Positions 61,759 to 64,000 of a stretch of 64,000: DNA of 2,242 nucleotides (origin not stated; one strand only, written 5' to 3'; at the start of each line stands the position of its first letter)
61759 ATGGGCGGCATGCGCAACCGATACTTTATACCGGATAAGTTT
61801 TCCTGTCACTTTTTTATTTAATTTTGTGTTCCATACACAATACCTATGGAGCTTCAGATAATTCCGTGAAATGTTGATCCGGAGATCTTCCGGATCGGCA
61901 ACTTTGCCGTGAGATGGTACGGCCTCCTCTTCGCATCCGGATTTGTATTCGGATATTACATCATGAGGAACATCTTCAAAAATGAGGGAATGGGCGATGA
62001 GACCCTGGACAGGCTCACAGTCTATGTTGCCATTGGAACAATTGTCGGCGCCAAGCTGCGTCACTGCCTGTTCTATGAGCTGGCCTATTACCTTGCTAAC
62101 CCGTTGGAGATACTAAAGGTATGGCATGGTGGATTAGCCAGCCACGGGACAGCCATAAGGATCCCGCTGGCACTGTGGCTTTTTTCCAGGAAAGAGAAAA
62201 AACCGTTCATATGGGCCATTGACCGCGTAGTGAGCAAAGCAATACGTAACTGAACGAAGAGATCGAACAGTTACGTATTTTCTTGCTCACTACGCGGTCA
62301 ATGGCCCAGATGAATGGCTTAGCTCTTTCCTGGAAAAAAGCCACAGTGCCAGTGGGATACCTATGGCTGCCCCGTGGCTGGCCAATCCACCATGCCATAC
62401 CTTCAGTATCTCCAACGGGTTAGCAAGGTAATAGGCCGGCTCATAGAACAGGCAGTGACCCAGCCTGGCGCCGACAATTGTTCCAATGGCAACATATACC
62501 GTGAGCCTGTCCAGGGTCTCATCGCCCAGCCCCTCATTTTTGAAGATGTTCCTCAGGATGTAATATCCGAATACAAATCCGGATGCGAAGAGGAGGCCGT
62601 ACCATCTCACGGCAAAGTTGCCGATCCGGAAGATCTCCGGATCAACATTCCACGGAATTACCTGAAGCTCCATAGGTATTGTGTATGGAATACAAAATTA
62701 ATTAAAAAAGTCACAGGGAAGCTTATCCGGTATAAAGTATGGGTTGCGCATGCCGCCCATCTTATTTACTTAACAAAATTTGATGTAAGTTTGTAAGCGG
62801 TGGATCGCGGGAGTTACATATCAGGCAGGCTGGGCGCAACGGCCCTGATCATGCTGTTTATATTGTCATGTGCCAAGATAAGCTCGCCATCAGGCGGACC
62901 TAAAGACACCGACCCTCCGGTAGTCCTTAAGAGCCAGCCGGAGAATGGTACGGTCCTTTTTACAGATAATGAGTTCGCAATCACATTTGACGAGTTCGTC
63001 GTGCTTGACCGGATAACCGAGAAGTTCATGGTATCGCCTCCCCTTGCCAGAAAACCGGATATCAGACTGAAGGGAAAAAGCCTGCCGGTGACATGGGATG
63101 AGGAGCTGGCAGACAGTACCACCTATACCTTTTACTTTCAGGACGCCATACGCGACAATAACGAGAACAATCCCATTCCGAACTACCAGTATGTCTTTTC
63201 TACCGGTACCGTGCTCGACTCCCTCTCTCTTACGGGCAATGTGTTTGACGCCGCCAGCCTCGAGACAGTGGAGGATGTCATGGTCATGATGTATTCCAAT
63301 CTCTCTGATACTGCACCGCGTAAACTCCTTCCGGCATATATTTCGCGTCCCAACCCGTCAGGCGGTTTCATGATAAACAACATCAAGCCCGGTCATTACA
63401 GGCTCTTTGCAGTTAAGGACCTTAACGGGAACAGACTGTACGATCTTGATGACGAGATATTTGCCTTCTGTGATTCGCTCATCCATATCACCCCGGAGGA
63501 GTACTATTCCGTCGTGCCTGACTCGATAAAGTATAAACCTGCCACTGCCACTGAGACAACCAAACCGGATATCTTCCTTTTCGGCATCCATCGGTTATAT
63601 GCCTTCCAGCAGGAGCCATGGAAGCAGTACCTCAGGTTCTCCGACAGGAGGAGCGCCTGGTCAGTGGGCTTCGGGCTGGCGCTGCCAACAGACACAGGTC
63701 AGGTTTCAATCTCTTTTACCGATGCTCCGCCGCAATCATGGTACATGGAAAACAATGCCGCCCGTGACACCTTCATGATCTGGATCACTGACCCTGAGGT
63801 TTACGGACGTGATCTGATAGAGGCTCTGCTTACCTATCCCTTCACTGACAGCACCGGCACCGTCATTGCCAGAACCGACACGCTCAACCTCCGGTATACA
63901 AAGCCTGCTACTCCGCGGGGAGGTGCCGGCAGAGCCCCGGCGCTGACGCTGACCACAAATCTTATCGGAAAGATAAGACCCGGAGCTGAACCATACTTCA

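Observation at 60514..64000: Nanopore adapter at the axis of a >=1.7-kb inverted duplication: an unsplit template/complement chimera, not a biological palindrome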

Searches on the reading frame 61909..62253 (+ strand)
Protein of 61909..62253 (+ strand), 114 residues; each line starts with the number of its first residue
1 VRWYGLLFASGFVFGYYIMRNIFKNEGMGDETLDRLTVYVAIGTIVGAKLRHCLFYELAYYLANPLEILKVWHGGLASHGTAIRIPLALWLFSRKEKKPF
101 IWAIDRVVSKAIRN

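Call 12: find_encoding_contigs(protein=window:61909-62253:+, flank=10000, max_places=6)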
Protein window:61909-62253:+ (114 aa): no gene with exactly this product is on record in the collection.

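Call 55: search_protein_families(library=pfam, proteins=[window:61909-62253:+], max_evalue=0.001)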
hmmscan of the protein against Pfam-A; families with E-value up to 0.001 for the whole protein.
window:61909-62253:+ (114 aa): 1 family
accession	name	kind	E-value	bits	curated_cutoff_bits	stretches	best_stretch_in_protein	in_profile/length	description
PF01790.23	LGT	-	1.4e-29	103.6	24.9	1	2-109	12-117/240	Prolipoprotein diacylglyceryl transferase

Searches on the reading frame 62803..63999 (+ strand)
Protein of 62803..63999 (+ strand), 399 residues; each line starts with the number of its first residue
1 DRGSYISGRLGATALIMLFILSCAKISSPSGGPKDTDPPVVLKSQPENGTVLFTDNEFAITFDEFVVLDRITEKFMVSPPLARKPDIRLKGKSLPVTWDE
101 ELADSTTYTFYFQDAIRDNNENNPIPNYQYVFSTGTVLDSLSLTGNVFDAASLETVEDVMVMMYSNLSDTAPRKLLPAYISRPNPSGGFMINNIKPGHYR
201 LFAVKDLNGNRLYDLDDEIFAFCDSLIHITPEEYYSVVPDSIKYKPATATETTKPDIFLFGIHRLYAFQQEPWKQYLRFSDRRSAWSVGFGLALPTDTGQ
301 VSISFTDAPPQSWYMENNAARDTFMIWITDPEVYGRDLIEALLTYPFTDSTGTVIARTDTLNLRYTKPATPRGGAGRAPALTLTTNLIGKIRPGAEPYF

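Call 47: find_homologous_proteins(query=window:62803-63999:+, max_evalue=1e-30)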
Query window:62803-63999:+ (399 aa): 3218 proteins with E <= 1e-30 among 8000 candidates; the best 120 are listed.
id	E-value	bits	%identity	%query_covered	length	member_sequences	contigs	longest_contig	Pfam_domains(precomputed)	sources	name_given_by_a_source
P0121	3.4e-249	844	92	100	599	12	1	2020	PF13205.13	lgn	-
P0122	3.1e-232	789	87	96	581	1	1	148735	PF13205.13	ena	-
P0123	2.8e-230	782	87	96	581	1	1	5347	PF13205.13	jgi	jgi:hypothetical protein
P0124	4.8e-230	781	84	100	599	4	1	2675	PF13205.13,PF14686.13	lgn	-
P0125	4.0e-229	778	87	96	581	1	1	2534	PF13205.13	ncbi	-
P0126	4.8e-227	772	83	100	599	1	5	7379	PF13205.13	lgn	-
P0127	4.5e-226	768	85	96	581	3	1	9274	PF13205.13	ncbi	-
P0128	3.9e-225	765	85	96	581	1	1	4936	PF13205.13,PF14686.13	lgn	-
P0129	1.5e-222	757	80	100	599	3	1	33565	PF13205.13,PF14686.13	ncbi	ncbi:MAG: Ig-like domain-containing domain [Bacteroidales bacterium]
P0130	2.9e-222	756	81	100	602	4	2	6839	PF13205.13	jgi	-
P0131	9.8e-222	754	80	100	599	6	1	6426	PF13205.13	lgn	-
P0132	1.8e-218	743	79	100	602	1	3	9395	PF13205.13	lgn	-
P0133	1.5e-217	740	79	100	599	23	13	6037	PF13205.13,PF09912.15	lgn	-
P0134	1.1e-215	734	78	100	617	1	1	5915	PF13205.13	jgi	jgi:hypothetical protein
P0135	1.4e-215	734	79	100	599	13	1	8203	PF13205.13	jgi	-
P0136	1.3e-214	731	80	98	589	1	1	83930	PF13205.13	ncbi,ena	-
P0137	1.8e-213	727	80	98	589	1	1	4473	PF13205.13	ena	-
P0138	4.9e-210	716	77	100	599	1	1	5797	PF13205.13,PF09912.15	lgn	-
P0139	2.3e-207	707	76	100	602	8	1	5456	PF13205.13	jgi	-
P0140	4.6e-206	702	74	100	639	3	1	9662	PF13205.13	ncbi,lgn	-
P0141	5.6e-206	702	74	100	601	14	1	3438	PF13205.13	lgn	-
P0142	6.5e-206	702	75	100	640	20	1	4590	PF13205.13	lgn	-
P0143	1.1e-205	701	75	100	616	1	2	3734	PF13205.13,PF09912.15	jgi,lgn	-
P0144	1.3e-205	701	74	100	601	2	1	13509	PF13205.13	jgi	-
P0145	1.6e-205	701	74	100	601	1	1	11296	PF13205.13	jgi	-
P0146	3.2e-205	700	75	100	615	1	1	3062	PF13205.13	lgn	-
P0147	7.7e-205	698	74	100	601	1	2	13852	PF13205.13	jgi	-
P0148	1.0e-204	698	74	100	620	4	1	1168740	PF13205.13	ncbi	ncbi:MAG: Ig-like domain-containing domain [Bacteroidales bacterium]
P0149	1.9e-204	697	75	99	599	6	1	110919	PF13205.13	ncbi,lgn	-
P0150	3.3e-204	696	73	100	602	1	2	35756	PF13205.13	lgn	-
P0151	4.0e-204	696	74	100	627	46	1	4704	PF13205.13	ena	-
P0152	8.0e-204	695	73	100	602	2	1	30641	PF13205.13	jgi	jgi:uncharacterized protein (DUF2141 family)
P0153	2.1e-203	694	74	100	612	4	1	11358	PF13205.13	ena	-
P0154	2.4e-202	690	73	100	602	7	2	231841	PF13205.13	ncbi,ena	-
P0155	6.4e-202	689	72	100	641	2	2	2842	PF13205.13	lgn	-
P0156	1.2e-201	688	74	100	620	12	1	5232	PF13205.13,PF09912.15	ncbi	-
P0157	1.3e-201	688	72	100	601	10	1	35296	PF13205.13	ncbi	-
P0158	1.4e-201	688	72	100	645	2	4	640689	PF13205.13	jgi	jgi:uncharacterized protein (DUF2141 family)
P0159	1.4e-201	688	73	100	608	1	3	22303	PF13205.13,PF14686.13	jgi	jgi:uncharacterized protein (DUF2141 family)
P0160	1.8e-201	687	73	100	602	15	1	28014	PF13205.13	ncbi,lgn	-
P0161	3.0e-201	687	73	100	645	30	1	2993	PF13205.13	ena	-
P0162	8.5e-201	685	73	100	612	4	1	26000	PF13205.13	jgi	jgi:uncharacterized protein (DUF2141 family)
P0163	2.7e-200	683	74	100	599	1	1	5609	PF13205.13,PF14686.13,PF13620.13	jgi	jgi:uncharacterized protein (DUF2141 family)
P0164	7.0e-200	682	72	100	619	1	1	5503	PF13205.13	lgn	-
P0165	3.3e-199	680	72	100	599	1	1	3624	PF13205.13,PF14686.13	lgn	-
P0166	3.5e-199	680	72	100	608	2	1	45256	PF13205.13,PF14686.13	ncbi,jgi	-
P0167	1.1e-198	678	73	99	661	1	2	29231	PF13205.13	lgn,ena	-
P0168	1.1e-198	678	72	100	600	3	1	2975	PF13205.13,PF09912.15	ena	-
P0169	1.2e-198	678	72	100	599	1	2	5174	PF13205.13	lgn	-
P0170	2.6e-198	677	72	100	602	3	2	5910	PF13205.13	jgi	jgi:hypothetical protein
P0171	3.7e-198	676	72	100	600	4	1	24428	PF13205.13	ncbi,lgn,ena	-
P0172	4.8e-198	676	71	100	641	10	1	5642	PF13205.13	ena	-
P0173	6.5e-198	676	71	100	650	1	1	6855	PF13205.13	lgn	-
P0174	7.0e-198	676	71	100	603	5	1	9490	PF13205.13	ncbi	-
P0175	8.2e-198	675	73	98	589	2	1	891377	PF13205.13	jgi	jgi:hypothetical protein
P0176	9.2e-198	675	75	96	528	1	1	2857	PF13205.13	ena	-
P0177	1.2e-197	675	71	100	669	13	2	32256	PF13205.13,PF13620.13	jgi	-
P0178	1.2e-197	675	71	100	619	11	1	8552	PF13205.13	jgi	-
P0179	1.4e-197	675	71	100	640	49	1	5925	PF13205.13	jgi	-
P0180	2.9e-197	673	70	100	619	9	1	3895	PF13205.13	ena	-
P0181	5.2e-197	673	74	97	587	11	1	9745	PF13205.13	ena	-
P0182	5.8e-197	672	70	100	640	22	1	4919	PF13205.13,PF09912.15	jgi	-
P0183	1.8e-196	671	74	97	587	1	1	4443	PF13205.13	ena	-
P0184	2.2e-196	671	72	100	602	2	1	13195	PF13205.13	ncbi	-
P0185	5.3e-196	669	75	96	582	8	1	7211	PF13205.13,PF09912.15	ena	-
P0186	1.3e-195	668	71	100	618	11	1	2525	PF13205.13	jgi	jgi:hypothetical protein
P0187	2.2e-195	667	73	100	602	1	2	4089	PF13205.13,PF09912.15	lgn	-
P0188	2.5e-195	667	72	99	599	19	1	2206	PF13205.13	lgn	-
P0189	2.6e-195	667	73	100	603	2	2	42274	PF13205.13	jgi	jgi:uncharacterized protein (DUF2141 family)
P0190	3.3e-194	663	71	100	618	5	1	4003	PF13205.13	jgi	jgi:uncharacterized protein (DUF2141 family)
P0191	4.9e-194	663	71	100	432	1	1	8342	PF13205.13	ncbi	ncbi:MAG: Ig-like domain-containing protein, partial [Bacteroidales bacterium]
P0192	2.3e-193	661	70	100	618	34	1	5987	PF13205.13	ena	-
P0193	3.7e-193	660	70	100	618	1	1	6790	PF13205.13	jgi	-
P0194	4.0e-193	660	70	100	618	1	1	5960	PF13205.13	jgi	-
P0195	6.0e-193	659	69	100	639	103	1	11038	PF13205.13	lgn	-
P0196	1.1e-192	658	70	100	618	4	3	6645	PF13205.13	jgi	jgi:uncharacterized protein (DUF2141 family)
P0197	3.9e-192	657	71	99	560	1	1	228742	PF13205.13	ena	-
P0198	4.2e-192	656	70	100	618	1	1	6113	PF13205.13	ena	-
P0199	4.5e-192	656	70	100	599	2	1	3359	PF13205.13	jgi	jgi:hypothetical protein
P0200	6.4e-192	656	71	100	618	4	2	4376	PF13205.13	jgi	-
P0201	1.6e-191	655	70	100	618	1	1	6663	PF13205.13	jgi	-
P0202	1.7e-191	655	70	100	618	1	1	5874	PF13205.13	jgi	-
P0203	2.3e-191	654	71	100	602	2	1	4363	PF13205.13,PF09912.15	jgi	jgi:uncharacterized protein (DUF2141 family)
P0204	3.2e-191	654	71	100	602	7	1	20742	PF13205.13,PF09912.15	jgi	-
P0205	9.5e-191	652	71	100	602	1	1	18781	PF13205.13,PF09912.15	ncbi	-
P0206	9.9e-191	652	72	99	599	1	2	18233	PF13205.13,PF09912.15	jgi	jgi:uncharacterized protein (DUF2141 family)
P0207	1.6e-190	651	70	97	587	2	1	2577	PF13205.13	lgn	-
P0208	4.0e-190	650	70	100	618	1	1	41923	PF13205.13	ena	-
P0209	4.5e-190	650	70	100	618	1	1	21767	PF13205.13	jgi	jgi:uncharacterized protein (DUF2141 family)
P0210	2.4e-189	647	69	100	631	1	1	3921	PF13205.13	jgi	-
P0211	1.2e-188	645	70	100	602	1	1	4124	PF13205.13,PF09912.15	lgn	-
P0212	1.4e-188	645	70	100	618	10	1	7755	PF13205.13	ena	-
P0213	1.6e-188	645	69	99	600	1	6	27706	PF13205.13,PF09912.15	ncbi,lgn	-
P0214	1.8e-188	645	70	100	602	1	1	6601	PF13205.13,PF09912.15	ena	-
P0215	3.9e-188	643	70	100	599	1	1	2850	PF13205.13,PF09912.15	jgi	-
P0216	4.0e-188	643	70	100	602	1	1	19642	PF13205.13,PF09912.15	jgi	-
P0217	4.1e-188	643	70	100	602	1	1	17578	PF13205.13,PF09912.15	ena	-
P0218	4.2e-187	640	69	100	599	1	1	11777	PF13205.13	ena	-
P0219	1.8e-186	638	68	99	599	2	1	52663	PF13205.13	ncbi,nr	ncbi:MAG: Ig-like domain-containing domain [Bacteroidales bacterium]|nr:Ig-like domain-containing do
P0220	2.6e-186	637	69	99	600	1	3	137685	PF13205.13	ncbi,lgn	-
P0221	1.6e-185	635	69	100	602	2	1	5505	PF13205.13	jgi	jgi:uncharacterized protein (DUF2141 family)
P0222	8.5e-185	632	70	99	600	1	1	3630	PF13205.13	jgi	jgi:uncharacterized protein (DUF2141 family)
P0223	3.4e-180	617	68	97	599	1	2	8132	PF13205.13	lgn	-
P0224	3.7e-180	617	68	100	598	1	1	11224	PF13205.13,PF09912.15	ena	-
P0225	1.1e-178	612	68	97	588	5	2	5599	PF13205.13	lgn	-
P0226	1.1e-172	593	65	100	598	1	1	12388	PF13205.13,PF09912.15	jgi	jgi:hypothetical protein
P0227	2.6e-172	591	64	100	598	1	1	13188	PF13205.13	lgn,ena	-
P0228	1.3e-169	582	64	99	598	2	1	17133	PF13205.13,PF09912.15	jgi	-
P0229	3.8e-169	581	64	100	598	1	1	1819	PF13205.13,PF09912.15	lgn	-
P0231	1.4e-166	572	63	100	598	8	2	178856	PF13205.13,PF09912.15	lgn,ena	-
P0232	4.3e-166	571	72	87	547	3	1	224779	PF13205.13,PF09912.15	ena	-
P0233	1.7e-148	513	71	75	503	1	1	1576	PF13205.13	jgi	jgi:uncharacterized protein (DUF2141 family)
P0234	2.1e-148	513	56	97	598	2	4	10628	PF13205.13,PF09912.15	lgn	-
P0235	5.0e-142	492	73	71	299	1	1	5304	PF13205.13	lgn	-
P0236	4.5e-141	488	59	95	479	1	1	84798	PF13205.13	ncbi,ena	-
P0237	3.7e-140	485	77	68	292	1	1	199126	PF13205.13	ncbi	ncbi:MAG: Ig-like domain-containing domain [Bacteroidales bacterium]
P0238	4.2e-140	485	56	100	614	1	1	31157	PF13205.13,PF09912.15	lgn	-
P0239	5.0e-140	485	56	99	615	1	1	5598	PF13205.13,PF09912.15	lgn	-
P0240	1.2e-137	477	55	100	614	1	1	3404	PF13205.13,PF09912.15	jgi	-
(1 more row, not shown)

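Call 55: search_protein_families(library=pfam, proteins=[window:62803-63999:+], max_evalue=0.001)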
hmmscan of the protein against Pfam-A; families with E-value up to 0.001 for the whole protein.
window:62803-63999:+ (399 aa): 1 family
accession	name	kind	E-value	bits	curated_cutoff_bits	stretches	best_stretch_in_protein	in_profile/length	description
PF13205.12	Big_5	-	2.4e-16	60.8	23.6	1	35-134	1-105/105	Bacterial Ig-like domain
